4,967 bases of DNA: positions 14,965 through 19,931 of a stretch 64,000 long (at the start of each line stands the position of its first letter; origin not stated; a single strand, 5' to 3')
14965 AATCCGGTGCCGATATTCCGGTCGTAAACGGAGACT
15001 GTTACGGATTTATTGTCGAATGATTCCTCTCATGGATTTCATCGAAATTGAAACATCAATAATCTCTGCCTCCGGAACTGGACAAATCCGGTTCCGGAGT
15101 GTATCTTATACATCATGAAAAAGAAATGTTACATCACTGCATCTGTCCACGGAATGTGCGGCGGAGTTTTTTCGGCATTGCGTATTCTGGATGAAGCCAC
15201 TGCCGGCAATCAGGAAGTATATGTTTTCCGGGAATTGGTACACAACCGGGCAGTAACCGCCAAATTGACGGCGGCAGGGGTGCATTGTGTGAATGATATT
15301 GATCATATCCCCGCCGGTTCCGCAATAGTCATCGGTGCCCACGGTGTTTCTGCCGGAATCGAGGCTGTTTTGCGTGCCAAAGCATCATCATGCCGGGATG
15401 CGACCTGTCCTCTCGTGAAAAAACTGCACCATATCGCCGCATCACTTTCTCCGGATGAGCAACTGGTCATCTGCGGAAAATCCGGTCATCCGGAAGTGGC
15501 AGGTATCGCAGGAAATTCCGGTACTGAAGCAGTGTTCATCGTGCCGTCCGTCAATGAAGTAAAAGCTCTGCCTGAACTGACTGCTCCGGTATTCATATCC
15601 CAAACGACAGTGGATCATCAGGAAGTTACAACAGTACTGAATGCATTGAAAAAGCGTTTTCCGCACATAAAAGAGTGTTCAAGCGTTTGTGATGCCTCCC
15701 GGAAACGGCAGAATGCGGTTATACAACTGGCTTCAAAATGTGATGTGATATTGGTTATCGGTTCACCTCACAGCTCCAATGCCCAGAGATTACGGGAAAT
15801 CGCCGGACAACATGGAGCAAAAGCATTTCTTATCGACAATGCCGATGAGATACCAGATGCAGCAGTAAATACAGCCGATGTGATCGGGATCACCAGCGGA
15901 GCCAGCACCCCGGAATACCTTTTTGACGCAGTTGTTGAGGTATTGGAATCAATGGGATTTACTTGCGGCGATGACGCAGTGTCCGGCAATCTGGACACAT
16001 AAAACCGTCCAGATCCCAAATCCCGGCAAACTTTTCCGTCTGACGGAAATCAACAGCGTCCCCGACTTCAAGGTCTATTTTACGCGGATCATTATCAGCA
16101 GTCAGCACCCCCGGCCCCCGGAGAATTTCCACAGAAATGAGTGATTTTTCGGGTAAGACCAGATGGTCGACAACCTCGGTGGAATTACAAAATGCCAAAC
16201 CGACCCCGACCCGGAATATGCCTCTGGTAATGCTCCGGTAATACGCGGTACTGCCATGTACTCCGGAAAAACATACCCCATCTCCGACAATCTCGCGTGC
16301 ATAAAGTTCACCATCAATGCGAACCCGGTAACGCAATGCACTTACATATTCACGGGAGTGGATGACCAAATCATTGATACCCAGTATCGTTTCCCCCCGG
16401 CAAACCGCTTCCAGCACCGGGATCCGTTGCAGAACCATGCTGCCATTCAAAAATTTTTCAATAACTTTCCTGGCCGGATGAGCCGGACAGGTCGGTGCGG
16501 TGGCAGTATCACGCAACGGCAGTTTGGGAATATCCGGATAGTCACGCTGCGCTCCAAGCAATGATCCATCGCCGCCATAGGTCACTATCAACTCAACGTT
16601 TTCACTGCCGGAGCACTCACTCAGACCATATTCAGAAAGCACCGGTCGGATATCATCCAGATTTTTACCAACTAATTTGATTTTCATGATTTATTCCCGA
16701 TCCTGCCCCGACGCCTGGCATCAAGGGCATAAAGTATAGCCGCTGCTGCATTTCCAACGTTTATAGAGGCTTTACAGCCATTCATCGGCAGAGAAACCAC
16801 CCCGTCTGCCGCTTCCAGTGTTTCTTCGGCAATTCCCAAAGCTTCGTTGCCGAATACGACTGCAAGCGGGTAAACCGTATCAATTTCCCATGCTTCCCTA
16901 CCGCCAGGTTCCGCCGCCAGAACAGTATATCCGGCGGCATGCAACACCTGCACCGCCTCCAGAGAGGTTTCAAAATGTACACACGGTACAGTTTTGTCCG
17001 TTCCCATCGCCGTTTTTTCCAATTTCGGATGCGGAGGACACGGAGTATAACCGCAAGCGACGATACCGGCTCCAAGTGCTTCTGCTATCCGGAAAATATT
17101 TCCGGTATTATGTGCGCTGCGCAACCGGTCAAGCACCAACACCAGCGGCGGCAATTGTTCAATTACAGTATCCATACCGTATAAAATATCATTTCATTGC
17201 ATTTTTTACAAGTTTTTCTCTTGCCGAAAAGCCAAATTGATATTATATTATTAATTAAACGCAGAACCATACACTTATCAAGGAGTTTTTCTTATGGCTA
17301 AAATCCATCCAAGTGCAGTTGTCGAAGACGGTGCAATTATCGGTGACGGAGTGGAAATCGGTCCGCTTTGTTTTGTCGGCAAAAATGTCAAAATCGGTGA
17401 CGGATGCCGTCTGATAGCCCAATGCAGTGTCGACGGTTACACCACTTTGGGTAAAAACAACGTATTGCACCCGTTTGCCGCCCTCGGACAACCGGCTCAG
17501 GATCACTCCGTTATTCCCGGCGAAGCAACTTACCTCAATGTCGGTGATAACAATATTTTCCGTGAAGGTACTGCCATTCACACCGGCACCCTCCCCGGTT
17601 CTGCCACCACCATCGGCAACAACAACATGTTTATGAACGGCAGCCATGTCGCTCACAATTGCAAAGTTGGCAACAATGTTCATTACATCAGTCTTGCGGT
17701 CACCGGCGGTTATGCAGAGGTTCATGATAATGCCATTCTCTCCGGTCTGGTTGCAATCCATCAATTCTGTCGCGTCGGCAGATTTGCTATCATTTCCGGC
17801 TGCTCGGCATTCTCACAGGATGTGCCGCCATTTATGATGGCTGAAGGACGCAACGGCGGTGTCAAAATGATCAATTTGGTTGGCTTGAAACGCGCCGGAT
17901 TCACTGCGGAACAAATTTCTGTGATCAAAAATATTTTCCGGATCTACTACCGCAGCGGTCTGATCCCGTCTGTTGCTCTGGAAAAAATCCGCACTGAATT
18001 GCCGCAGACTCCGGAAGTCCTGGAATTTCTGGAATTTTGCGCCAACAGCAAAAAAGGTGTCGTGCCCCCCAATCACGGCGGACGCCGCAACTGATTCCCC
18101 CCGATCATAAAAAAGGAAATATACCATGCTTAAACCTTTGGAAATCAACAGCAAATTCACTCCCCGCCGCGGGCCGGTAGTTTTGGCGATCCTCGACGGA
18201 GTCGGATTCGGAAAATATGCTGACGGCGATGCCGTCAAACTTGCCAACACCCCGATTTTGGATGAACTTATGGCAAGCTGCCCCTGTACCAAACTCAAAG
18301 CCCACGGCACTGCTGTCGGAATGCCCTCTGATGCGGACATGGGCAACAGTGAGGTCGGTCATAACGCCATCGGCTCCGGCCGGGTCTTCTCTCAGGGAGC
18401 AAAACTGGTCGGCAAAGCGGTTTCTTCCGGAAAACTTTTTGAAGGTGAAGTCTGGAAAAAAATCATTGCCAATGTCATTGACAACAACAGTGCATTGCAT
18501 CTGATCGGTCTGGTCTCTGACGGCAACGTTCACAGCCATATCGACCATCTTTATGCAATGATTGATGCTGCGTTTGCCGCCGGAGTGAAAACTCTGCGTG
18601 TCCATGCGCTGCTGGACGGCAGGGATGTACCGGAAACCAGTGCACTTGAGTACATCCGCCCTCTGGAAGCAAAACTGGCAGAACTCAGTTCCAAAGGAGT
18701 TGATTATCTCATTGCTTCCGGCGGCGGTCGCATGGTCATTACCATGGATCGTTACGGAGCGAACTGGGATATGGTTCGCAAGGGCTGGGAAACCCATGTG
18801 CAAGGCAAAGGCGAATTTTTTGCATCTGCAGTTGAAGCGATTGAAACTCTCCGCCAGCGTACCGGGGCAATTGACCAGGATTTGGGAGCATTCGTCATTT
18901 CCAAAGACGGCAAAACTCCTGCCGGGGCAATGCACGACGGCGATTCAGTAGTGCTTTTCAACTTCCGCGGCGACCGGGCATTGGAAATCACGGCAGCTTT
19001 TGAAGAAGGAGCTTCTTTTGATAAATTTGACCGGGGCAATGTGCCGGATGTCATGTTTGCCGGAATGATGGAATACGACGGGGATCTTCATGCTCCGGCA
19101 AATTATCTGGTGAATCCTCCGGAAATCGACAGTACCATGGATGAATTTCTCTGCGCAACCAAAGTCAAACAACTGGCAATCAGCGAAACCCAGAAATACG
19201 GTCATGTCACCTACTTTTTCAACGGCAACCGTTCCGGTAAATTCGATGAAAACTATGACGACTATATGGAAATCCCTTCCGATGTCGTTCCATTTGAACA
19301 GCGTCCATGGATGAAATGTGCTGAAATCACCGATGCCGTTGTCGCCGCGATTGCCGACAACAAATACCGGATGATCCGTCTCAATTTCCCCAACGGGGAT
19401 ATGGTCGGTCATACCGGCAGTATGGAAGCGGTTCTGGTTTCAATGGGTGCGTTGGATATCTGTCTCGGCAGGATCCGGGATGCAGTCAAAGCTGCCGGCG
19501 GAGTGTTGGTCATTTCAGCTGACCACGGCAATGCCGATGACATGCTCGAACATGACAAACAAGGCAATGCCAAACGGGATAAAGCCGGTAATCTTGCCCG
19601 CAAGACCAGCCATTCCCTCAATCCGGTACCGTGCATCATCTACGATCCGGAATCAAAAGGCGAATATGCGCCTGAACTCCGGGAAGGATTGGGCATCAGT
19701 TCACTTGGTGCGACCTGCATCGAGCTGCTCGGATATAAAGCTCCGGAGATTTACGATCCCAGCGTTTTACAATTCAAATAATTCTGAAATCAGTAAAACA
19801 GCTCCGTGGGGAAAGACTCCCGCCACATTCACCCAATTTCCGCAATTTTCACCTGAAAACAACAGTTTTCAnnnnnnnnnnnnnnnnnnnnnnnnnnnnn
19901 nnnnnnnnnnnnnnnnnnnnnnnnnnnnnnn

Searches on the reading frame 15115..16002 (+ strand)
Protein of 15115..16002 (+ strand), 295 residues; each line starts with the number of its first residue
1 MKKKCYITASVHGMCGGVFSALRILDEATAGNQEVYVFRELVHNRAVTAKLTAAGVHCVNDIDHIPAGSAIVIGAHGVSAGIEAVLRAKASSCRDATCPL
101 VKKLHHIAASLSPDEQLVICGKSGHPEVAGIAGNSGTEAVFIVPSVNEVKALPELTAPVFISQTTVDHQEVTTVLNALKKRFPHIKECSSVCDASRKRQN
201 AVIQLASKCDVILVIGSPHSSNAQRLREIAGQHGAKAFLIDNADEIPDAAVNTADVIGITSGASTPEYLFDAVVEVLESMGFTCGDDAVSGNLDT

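Call 6: search_protein_families(library=pfam, proteins=[window:15115-16002:+], max_evalue=0.001)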
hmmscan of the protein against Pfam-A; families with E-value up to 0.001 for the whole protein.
window:15115-16002:+ (295 aa): 1 family
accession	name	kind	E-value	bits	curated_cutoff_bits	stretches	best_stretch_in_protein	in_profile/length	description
PF02401.23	LYTB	-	1.1e-73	248.2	24.5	1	8-277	3-266/267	LytB protein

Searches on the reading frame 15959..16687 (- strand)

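Call 6: search_protein_families(library=pfam, proteins=[window:15959-16687:-], max_evalue=0.001)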
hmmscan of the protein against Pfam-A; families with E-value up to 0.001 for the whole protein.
window:15959-16687:- (242 aa): 1 family
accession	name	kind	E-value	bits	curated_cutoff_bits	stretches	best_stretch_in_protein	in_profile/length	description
PF20143.4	NAD_kinase_C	-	0.00077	19.6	23.7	0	105-218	2-118/126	ATP-NAD kinase C-terminal domain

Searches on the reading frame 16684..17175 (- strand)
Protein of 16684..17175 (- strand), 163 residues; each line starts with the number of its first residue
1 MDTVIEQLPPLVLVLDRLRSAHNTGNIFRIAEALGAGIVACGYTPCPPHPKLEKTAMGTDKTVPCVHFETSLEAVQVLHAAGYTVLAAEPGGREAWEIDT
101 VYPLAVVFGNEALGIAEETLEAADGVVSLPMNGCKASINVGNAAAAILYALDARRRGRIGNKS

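Call 6: search_protein_families(library=pfam, proteins=[window:16684-17175:-], max_evalue=0.001)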
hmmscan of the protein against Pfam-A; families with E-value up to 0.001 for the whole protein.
window:16684-17175:- (163 aa): 1 family
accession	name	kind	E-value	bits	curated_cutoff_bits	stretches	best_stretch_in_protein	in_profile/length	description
PF00588.24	SpoU_methylase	-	9.8e-32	110.4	29.7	1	11-149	2-142/142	SpoU rRNA Methylase family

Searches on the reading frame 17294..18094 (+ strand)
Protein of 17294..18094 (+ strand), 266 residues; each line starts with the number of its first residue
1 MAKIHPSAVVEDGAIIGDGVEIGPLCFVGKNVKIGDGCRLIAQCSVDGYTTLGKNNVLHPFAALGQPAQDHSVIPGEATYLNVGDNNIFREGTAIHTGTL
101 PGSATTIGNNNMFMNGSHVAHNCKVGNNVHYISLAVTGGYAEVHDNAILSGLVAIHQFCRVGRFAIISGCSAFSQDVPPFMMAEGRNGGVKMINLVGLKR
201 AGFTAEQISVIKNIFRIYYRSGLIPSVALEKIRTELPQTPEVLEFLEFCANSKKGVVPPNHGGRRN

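Call 6: search_protein_families(library=pfam, proteins=[window:17294-18094:+], max_evalue=0.001)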
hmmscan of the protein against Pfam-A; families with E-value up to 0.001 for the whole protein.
window:17294-18094:+ (266 aa): 4 families
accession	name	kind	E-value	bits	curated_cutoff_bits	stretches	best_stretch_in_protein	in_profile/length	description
PF13720.11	Acetyltransf_11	-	1.5e-25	89.8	24.5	1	176-257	1-82/82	Udp N-acetylglucosamine O-acyltransferase; Domain 2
PF00132.30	Hexapep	-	1.4e-19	69.3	27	2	105-130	2-27/36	Bacterial transferase hexapeptide (six repeats)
PF25084.1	LbH_EIF2B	-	1.9e-08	34.7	54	1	89-168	12-94/105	EIF2B subunit epsilon LbH domain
PF21711.3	DCTN5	-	0.00037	20.6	40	0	11-64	94-146/182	Dynactin subunit 5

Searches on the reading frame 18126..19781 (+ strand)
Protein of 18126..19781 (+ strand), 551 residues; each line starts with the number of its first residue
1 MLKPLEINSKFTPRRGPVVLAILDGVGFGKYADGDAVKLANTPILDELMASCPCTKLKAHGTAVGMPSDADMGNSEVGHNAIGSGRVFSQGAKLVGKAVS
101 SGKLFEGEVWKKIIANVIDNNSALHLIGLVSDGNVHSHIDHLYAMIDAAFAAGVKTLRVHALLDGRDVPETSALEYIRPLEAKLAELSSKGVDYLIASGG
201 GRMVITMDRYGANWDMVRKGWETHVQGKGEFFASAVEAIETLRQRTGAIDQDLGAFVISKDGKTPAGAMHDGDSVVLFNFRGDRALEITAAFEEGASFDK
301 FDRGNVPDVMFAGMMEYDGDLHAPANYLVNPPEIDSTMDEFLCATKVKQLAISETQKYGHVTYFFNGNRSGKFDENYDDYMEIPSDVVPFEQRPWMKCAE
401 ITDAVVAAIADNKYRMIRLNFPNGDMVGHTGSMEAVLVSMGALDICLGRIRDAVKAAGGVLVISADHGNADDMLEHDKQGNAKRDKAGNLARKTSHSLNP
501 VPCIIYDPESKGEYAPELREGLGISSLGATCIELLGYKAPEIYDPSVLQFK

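Call 6: search_protein_families(library=pfam, proteins=[window:18126-19781:+], max_evalue=0.001)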
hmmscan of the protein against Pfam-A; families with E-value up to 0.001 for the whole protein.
window:18126-19781:+ (551 aa): 2 families
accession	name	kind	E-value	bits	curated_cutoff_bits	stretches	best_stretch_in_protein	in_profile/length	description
PF06415.18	iPGM_N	-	1.2e-65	221.5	27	1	96-318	2-216/217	BPG-independent PGAM N-terminus (iPGM_N)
PF01676.23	Metalloenzyme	-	1.5e-65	221.7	24.3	1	17-538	2-251/252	Metalloenzyme superfamily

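Call 17: find_related_loci(query=window:18126-19781:+, collection=genome_contigs, flank=10000)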
Query window:18126-19781:+ (551 aa) in genome_contigs; peptide patterns used: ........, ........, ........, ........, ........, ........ (x = any residue, [..] = any of these).
599 stretches matched a pattern (row limit reached: there are more); 578 encode a relative of the query (tblastn E <= 1e-3); the best 80 are kept; 80 distinct loci.
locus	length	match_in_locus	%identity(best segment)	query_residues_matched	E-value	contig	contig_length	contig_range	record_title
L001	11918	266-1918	92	1-551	0e+0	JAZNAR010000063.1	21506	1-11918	MAG: Victivallaceae bacterium isolate T1900044745_TS20190211.MAGScoT_cleanbin_000020 SGB_2114_k141_658548, whole genome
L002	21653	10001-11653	92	1-551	0e+0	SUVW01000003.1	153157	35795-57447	MAG: Lentisphaerae bacterium isolate SIG82 NODE_449_length_153157_cov_3.076815, whole genome shotgun sequence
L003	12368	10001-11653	92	1-551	0e+0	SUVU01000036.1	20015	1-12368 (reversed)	MAG: Lentisphaerae bacterium isolate SIG80 NODE_12962_length_20015_cov_1.768202, whole genome shotgun sequence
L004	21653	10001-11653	91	1-551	0e+0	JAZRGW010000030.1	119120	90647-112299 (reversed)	MAG: Victivallaceae bacterium isolate T1900045486_YK20190180.MAGScoT_cleanbin_000009 SGB_7349_k141_1131795, whole genome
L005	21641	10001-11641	92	1-547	0e+0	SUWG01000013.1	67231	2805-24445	MAG: Lentisphaerae bacterium isolate SIG92 NODE_10108_length_67231_cov_3.733339, whole genome shotgun sequence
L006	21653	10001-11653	91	1-551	0e+0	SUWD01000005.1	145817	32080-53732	MAG: Lentisphaerae bacterium isolate SIG89 NODE_2317_length_145817_cov_7.061425, whole genome shotgun sequence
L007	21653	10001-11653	91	1-551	0e+0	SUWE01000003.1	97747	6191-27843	MAG: Lentisphaerae bacterium isolate SIG90 NODE_5344_length_97747_cov_2.611616, whole genome shotgun sequence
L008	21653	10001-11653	90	1-551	0e+0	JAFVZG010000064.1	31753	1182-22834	MAG: Lentisphaeria bacterium isolate RGIG5530 Sheep_Colon.Co__c1527533, whole genome shotgun sequence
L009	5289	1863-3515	90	1-551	0e+0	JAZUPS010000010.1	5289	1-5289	MAG: Victivallaceae bacterium isolate T1900044864_TS20190330.MAGScoT_cleanbin_000027 SGB_3120_k141_606957, whole genome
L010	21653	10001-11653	90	1-551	0e+0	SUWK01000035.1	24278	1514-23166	MAG: Lentisphaerae bacterium isolate SIG96 NODE_40346_length_24278_cov_8.977475, whole genome shotgun sequence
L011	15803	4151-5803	90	1-551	0e+0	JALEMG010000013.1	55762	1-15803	MAG: Lentisphaeria bacterium isolate SUG133 k141_5429295, whole genome shotgun sequence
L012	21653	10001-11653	90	1-551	0e+0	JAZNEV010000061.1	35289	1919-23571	MAG: Victivallaceae bacterium isolate T1900044717_TS20190183.MAGScoT_cleanbin_000035 SGB_1889_k141_1349179, whole genome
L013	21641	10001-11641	90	1-547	0e+0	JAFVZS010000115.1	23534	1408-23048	MAG: Lentisphaeria bacterium isolate RGIG5542 Sheep_Colon.Co__c3337484, whole genome shotgun sequence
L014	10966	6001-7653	84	1-551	0e+0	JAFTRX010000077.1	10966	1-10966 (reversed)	MAG: Lentisphaeria bacterium isolate RGIG4094 Roe_deer_Cecum.Co__c1365391, whole genome shotgun sequence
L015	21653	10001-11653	83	1-551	0e+0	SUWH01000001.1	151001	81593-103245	MAG: Lentisphaerae bacterium isolate SIG93 NODE_2116_length_151001_cov_6.293934, whole genome shotgun sequence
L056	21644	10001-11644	74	1-550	0e+0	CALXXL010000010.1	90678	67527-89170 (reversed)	MAG: uncultured Victivallaceae bacterium isolate BRZ_AG__bin40 genome assembly, contig: BRZ_AG__NODE_494_length_90678_co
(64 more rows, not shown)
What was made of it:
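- Tried and rejected: I fetched gpmI loci from 80 related species (call 17).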

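Call 22: find_encoding_contigs(protein=window:18126-19781:+, flank=10000, max_places=8)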
Protein window:18126-19781:+ (551 aa): 4 contigs read that carry it; 2 places shown.
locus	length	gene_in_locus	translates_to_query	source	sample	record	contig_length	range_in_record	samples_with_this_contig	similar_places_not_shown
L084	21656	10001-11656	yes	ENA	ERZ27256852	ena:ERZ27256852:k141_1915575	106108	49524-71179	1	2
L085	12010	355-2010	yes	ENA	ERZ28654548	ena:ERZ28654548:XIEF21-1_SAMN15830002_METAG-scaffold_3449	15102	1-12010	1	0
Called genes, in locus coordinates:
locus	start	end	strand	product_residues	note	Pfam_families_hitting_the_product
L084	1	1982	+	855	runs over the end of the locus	PF25788:Ig_Rha78A_N, PF08531:Bac_rhamnosid_N, PF05592:Bac_rhamnosid, PF17389:Bac_rhamnosid6H, PF17390:Bac_rhamnosid_C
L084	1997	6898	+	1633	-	PF02449:Glyco_hydro_42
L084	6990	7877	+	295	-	PF02401:LYTB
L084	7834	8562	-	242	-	-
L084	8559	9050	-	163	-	PF00588:SpoU_methylase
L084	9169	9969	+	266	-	PF00132:Hexapep (weak), PF25084:LbH_EIF2B (faint), PF25087:GMPPB_C (faint), PF00132:Hexapep (weak), PF13720:Acetyltransf_11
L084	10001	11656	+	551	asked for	PF01676:Metalloenzyme, PF06415:iPGM_N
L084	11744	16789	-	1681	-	PF18799:LPD5 (weak), PF18796:LPD1, PF18838:LPD23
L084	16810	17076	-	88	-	-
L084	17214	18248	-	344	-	PF00478:IMPDH (weak), PF03060:NMO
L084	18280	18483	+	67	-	-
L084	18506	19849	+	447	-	PF01554:MatE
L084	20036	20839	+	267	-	-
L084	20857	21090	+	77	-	-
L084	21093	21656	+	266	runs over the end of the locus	PF02673:BacA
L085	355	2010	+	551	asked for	PF01676:Metalloenzyme, PF06415:iPGM_N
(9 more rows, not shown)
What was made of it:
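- The source is a metagenome assembly (call 22).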

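Call 68: search_protein_families(library=pfam, proteins=[L056:11771-13072:-, L056:13227-15155:+, L056:16567-18852:-, L006:12225-13496:+, L006:13524-14159:+, L006:14172-15125:+, L002:11825-13015:-, L002:13287-14123:-, L002:14116-15744:-, L002:15741-17441:-], max_evalue=0.001)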
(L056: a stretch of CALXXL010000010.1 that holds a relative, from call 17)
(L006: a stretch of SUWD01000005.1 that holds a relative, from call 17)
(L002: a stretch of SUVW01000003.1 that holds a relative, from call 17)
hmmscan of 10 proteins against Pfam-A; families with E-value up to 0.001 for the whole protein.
L056:11771-13072:- (433 aa): 2 families
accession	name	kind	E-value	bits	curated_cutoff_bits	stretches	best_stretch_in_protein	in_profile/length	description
PF05448.18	AXE1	-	1.4e-33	116.4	21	1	124-398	14-296/321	Acetyl xylan esterase (AXE1)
PF00326.27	Peptidase_S9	-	3.6e-07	30.3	22.6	1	270-392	49-171/213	Prolyl oligopeptidase family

L056:13227-15155:+ (642 aa): 1 family
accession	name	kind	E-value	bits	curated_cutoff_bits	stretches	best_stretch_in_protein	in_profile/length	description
PF19773.5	DUF6259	-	1e-63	215.7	28.7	1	177-462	3-297/300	Domain of unknown function (DUF6259)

L056:16567-18852:- (761 aa): 1 family
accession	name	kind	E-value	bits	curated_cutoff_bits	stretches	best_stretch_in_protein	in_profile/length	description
PF16147.10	DUF4855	-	1.2e-54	186.1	27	1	56-349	18-312/313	Domain of unknown function (DUF4855)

L006:12225-13496:+ (423 aa): 2 families
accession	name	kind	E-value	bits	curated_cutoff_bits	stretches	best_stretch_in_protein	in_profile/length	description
PF00109.32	ketoacyl-synt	-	8.4e-60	202.9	20.8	1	9-254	2-250/252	Beta-ketoacyl synthase, N-terminal domain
PF02801.28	Ketoacyl-synt_C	-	4.9e-37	127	20.8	1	264-379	1-119/119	Beta-ketoacyl synthase, C-terminal domain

L006:13524-14159:+ (211 aa): 1 family
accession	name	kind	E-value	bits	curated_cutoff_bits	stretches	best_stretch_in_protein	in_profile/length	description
PF01476.26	LysM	-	5.3e-07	29.9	20.9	1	161-209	1-43/43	LysM domain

L006:14172-15125:+ (317 aa): 5 families
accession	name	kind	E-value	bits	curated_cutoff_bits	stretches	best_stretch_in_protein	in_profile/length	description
PF02562.22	PhoH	-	1.5e-90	302.6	27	1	109-312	2-205/205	PhoH-like protein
PF13604.12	AAA_30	-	1.1e-07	32.2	27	1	113-265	3-128/191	AAA domain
PF13245.12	AAA_19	-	6.8e-07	30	25.1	1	116-265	1-129/134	AAA domain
PF01695.23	IstB_IS21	-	5.4e-05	23.2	24.1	1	112-154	78-120/238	IstB-like ATP binding protein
PF00270.35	DEAD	-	0.00011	22.4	26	0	115-169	3-58/167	DEAD/DEAH box helicase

L002:11825-13015:- (396 aa): 1 family
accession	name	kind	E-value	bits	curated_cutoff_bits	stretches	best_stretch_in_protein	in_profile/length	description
PF00155.27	Aminotran_1_2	-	1.3e-45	156.6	19.7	1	36-386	2-360/361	Aminotransferase class I and II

L002:13287-14123:- (278 aa): 1 family
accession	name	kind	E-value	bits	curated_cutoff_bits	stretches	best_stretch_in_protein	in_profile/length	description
PF04909.20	Amidohydro_2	-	7e-14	52.7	26.4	1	8-225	1-246/289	Amidohydrolase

L002:14116-15744:- (542 aa): 4 families
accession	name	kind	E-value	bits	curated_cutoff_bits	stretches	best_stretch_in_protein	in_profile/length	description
PF13472.12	Lipase_GDSL_2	-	3.3e-41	142.2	32.9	2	33-206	1-178/178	GDSL-like Lipase/Acylhydrolase family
PF00657.28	Lipase_GDSL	-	1.5e-29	104.1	23.6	2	31-209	1-206/208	GDSL-like Lipase/Acylhydrolase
PF04311.20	DUF459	-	1.3e-09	38.1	27.2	1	31-213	2-196/197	Protein of unknown function (DUF459)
PF25182.1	NonGDSL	-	6.3e-07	29.4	80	0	304-479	10-181/220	Non-GDSL lipase-like family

L002:15741-17441:- (566 aa): 1 family
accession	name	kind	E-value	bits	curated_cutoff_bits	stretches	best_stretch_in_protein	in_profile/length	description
PF12697.13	Abhydrolase_6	-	0.0001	23.5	26.3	0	354-558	9-215/217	Alpha/beta hydrolase family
